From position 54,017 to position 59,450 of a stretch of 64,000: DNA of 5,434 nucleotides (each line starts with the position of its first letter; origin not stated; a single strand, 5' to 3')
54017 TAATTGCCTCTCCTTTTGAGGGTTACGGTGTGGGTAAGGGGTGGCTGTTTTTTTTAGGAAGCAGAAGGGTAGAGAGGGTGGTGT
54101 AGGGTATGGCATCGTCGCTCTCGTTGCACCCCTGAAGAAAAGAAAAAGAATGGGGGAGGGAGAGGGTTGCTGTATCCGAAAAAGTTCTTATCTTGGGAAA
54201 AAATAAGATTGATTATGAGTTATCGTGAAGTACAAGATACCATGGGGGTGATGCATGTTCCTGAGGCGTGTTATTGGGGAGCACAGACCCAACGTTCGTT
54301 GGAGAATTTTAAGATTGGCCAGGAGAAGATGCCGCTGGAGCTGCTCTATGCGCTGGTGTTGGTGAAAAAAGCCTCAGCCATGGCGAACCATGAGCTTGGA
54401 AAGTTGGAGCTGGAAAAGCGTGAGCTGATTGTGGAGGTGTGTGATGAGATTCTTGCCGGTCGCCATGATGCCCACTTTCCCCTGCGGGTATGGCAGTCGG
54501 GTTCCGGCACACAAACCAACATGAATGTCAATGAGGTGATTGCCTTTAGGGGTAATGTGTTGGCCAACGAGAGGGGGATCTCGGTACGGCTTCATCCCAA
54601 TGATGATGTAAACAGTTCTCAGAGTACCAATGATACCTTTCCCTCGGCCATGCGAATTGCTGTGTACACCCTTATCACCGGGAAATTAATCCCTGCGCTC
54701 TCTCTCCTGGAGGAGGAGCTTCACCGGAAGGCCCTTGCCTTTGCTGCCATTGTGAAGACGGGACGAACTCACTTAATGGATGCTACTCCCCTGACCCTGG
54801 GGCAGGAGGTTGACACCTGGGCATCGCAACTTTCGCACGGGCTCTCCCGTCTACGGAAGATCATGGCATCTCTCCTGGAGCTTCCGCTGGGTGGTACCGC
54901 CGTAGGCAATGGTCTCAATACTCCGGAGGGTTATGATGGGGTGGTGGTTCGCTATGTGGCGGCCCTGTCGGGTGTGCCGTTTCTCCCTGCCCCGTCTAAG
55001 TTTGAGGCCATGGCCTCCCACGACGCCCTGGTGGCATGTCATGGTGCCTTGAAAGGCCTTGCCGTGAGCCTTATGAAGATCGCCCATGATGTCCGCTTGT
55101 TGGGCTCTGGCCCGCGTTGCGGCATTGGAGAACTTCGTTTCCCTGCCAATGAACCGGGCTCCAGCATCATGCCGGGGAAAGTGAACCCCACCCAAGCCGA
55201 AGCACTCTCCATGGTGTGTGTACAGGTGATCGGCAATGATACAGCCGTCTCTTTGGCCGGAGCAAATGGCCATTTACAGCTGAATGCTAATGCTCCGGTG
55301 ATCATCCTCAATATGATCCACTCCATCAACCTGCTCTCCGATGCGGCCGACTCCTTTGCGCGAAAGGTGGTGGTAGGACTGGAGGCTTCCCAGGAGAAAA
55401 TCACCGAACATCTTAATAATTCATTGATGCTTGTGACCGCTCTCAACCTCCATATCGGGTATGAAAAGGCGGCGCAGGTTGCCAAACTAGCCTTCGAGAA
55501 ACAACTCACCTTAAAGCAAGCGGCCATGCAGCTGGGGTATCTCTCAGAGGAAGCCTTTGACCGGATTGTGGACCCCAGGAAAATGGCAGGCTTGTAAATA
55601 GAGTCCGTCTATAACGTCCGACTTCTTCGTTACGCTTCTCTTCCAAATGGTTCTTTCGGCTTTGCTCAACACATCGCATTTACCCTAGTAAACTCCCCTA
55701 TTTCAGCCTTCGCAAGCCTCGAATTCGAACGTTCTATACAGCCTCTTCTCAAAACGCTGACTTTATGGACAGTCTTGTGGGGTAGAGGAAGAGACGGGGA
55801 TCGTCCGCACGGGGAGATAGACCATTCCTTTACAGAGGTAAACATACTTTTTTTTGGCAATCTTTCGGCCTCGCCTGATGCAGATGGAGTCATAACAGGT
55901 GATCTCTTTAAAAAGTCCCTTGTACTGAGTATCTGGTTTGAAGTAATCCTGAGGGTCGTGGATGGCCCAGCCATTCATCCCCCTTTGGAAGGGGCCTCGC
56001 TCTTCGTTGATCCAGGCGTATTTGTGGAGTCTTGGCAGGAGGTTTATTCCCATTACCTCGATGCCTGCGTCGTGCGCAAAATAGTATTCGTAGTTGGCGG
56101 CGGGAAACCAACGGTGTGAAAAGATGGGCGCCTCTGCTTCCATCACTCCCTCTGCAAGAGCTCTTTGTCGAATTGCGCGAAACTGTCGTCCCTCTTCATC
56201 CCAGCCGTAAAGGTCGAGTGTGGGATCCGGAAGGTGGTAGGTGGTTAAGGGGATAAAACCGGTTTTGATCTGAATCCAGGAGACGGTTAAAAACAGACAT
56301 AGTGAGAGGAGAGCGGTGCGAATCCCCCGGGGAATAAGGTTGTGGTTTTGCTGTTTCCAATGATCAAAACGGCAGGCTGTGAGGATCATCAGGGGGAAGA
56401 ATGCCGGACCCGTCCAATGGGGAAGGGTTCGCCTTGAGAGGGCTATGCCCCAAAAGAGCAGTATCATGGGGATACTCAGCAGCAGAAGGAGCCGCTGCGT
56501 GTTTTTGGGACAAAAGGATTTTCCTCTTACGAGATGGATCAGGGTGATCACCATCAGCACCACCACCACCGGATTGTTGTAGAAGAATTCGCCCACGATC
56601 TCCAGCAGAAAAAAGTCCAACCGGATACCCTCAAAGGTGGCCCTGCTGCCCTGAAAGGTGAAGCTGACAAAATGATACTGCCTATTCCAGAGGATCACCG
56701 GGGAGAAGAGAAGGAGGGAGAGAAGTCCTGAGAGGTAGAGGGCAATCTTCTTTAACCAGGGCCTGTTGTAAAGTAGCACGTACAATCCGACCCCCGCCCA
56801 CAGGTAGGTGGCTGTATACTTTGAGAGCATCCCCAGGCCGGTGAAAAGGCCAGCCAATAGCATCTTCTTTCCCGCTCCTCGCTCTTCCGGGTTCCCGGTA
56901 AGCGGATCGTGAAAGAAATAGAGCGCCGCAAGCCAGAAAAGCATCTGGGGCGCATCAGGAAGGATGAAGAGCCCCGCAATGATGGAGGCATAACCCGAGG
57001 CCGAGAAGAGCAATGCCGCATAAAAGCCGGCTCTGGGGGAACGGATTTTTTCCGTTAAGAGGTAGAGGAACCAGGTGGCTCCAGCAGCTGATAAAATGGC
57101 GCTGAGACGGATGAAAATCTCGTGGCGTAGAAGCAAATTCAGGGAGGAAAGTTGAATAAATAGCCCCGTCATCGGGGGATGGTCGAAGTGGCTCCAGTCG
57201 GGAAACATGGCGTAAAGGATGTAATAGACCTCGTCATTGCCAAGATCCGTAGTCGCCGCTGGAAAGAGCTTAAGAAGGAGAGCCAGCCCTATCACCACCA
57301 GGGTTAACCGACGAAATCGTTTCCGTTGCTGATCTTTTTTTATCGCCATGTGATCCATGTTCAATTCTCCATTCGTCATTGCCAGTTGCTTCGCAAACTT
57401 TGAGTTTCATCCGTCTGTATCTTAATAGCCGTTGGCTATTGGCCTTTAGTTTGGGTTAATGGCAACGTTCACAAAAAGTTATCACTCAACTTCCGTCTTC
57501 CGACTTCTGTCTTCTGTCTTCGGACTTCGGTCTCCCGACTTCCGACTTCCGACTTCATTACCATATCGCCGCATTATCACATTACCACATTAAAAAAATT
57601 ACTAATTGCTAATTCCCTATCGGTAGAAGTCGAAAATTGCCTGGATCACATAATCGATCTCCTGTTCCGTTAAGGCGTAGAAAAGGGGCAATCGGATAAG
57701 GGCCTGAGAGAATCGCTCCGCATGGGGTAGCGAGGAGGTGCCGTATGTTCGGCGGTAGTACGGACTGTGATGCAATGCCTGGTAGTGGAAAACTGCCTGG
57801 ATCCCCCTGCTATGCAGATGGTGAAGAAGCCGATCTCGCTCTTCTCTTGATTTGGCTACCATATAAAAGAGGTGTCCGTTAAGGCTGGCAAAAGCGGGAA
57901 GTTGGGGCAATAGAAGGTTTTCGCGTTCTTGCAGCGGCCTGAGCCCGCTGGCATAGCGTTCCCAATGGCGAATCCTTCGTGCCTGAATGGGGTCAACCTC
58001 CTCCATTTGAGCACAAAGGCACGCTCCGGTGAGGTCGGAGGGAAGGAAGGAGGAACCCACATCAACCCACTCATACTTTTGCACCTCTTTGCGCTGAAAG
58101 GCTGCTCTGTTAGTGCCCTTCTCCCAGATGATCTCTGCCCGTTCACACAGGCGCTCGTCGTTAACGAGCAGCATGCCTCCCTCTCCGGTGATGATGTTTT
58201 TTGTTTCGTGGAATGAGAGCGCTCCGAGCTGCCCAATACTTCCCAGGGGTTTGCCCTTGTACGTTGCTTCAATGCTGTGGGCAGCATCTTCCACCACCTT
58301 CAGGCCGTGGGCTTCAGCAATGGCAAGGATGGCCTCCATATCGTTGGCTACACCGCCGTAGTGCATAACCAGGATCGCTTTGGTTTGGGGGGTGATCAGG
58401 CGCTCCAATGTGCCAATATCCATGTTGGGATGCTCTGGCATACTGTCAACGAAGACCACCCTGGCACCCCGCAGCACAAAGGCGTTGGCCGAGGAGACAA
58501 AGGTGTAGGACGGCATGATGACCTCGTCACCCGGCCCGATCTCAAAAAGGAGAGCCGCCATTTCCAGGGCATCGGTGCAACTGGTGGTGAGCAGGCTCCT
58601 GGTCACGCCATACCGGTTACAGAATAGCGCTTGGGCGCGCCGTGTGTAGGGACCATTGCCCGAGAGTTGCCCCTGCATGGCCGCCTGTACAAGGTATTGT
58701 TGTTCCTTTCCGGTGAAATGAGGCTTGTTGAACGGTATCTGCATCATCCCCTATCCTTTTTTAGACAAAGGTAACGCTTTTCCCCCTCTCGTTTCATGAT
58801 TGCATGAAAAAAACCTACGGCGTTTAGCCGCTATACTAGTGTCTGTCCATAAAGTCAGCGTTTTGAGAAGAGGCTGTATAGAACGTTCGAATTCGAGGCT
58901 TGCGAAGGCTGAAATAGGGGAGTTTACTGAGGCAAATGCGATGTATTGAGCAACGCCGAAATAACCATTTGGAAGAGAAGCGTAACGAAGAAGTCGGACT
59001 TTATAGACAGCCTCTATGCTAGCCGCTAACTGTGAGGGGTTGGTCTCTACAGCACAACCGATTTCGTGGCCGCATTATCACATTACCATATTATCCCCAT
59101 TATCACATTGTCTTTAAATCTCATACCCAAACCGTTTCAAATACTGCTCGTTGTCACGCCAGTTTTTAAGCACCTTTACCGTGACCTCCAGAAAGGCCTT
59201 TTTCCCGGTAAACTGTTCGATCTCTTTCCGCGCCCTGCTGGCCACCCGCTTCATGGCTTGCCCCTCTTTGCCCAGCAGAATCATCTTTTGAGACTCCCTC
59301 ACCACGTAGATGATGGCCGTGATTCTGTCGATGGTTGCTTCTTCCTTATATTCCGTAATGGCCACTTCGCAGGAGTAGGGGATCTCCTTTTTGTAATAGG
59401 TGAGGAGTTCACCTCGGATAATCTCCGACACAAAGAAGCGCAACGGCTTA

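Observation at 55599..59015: Two inverted copies of a 174-bp MITE-like element bracket a two-gene glycan-modification cassette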

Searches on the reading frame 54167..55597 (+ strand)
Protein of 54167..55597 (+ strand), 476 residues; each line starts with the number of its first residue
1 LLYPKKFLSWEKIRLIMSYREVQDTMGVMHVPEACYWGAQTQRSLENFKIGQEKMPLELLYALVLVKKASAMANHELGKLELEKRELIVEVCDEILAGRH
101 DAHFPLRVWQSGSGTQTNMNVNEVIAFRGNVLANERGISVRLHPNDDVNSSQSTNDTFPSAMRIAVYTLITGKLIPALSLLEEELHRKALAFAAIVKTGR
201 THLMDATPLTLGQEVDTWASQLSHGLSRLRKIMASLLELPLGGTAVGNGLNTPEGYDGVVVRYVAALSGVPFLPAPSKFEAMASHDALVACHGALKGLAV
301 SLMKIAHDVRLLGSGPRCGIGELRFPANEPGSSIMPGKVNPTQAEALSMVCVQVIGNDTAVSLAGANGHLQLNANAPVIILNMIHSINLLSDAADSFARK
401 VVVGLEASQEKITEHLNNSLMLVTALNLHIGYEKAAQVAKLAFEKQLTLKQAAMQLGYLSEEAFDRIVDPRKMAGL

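Call 9: search_protein_families(library=pfam, proteins=[window:54167-55597:+])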
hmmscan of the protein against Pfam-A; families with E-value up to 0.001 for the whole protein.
window:54167-55597:+ (476 aa): 2 families
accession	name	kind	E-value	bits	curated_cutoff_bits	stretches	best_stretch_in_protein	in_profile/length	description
PF00206.25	Lyase_1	-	2.4e-99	333.1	27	1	29-356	3-312/312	Lyase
PF10415.14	FumaraseC_C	-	5e-22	78.5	32.5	1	422-474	1-53/54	Fumarase C C-terminus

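Call 73: find_encoding_contigs(protein=window:54212-55597:+, flank=6000, max_places=10)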
Protein window:54212-55597:+ (461 aa): no gene with exactly this product is on record in the collection.

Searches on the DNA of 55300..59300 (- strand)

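Call 60: search_rna_families(source=window, start=55300, end=59300, threshold=evalue, max_evalue=1)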
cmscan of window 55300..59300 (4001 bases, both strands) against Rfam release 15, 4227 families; matches with E-value up to 1: 1.
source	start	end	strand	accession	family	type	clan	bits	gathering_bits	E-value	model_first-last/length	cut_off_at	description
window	56323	56453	+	RF01881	Xist_exon4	Gene; lncRNA;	-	20.5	100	0.29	1-126/126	no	X-chromosome inactivation gene exon 4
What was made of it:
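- On Described structured RNA family (Rfam): Nothing relevant appears at E<=1 (call 60).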

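Call 66: search_dna_similar(query=window:58832-59021:-, collection=plasmids, mode=distant, max_evalue=0.001, max_rows=10)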
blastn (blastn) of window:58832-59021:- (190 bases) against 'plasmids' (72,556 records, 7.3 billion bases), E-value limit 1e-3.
No match.

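Call 67: search_dna_similar(query=window:58832-59021:-, collection=phages, mode=distant, max_evalue=0.001, max_rows=10)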
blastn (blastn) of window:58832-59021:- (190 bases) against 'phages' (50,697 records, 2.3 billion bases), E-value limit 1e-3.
No match.
